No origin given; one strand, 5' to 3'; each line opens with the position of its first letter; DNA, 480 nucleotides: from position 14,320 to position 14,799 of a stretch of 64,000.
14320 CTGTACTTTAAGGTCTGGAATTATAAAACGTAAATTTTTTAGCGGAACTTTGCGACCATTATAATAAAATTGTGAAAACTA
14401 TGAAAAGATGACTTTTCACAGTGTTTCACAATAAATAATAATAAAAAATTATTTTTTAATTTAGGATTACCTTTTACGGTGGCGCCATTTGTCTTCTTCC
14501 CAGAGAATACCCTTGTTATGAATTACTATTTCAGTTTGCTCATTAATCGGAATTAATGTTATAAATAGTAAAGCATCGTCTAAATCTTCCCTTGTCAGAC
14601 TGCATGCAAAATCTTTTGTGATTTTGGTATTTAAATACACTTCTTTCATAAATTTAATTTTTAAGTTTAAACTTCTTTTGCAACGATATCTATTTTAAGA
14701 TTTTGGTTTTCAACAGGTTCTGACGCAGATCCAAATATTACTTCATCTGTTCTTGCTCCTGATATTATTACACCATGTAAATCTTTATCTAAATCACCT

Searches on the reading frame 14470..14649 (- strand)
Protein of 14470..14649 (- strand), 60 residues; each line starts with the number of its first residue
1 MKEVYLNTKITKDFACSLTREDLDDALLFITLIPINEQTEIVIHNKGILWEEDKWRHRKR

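Call 43: search_protein_families(library=phrogs, max_evalue=1, proteins=[window:14470-14649:-])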
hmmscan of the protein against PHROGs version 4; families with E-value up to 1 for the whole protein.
seq(60 aa): 1 family
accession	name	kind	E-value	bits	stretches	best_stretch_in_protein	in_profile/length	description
phrog_27310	-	unknown function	0.34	12.2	1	30-56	26-52/68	-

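Call 45: search_protein_families(library=pfam, max_evalue=1, proteins=[window:14470-14649:-])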
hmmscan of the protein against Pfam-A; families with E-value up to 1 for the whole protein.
seq(60 aa): 0 families
